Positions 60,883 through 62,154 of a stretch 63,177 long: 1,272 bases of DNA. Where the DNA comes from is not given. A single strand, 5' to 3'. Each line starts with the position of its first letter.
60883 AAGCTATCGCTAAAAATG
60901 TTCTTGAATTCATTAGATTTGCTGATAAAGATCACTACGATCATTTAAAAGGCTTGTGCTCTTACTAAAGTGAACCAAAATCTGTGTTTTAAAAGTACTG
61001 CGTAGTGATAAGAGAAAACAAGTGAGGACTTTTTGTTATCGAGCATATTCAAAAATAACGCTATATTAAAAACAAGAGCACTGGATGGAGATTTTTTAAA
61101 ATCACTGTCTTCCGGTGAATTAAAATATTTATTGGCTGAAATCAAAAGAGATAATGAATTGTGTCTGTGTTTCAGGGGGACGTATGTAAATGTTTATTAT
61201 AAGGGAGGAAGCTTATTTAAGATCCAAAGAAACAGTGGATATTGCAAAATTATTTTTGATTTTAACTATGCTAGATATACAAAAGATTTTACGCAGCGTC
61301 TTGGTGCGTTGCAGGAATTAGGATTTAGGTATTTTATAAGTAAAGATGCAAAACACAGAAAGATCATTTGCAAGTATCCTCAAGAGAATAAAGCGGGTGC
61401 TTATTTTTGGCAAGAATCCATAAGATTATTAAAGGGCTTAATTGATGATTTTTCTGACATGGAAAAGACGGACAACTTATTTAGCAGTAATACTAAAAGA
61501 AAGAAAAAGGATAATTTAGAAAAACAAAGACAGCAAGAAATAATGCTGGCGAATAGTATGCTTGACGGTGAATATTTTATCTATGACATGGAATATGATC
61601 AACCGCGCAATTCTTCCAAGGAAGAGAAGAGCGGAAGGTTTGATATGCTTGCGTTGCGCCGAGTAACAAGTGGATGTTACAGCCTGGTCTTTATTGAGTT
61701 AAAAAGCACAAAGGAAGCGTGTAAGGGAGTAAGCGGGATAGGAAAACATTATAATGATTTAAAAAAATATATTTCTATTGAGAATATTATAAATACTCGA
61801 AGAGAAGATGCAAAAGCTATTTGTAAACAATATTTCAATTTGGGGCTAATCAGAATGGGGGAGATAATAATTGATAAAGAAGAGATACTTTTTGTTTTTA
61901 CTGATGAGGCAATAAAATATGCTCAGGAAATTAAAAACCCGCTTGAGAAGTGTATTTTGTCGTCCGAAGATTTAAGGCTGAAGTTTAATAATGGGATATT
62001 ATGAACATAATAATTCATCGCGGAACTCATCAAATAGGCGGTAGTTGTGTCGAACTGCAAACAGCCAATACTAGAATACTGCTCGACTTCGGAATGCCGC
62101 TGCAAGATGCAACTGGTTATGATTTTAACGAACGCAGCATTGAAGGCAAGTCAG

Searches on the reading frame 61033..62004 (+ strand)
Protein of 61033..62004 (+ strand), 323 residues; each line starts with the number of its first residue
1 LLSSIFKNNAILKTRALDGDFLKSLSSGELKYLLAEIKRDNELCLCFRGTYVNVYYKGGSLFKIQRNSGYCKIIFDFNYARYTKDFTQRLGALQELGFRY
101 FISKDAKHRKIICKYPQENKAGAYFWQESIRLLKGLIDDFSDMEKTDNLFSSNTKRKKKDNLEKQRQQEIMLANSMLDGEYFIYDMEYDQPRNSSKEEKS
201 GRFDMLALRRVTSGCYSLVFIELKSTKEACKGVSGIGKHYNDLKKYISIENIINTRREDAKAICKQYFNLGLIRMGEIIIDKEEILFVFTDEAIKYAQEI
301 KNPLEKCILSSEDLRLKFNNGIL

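Call 3: search_protein_families(library=pfam, proteins=[window:61033-62004:+], max_evalue=0.01)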
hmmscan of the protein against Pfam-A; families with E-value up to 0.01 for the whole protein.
window:61033-62004:+ (323 aa): 0 families

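Call 4: search_protein_families(library=padloc, proteins=[window:61033-62004:+], max_evalue=0.001)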
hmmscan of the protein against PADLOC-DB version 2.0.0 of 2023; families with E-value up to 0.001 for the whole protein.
window:61033-62004:+ (323 aa): 0 families

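Call 5: search_protein_families(library=ncbifam, proteins=[window:61033-62004:+], max_evalue=0.001)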
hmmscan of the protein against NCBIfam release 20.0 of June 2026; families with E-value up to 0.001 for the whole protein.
window:61033-62004:+ (323 aa): 0 families

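Call 65: search_protein_families(library=phrogs, proteins=[window:61033-62004:+], max_evalue=0.01)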
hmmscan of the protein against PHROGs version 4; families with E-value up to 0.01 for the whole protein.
window:61033-62004:+ (323 aa): 1 family
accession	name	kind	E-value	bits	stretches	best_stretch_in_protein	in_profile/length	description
phrog_6590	-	unknown function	0.0039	18.6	1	104-177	40-113/115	-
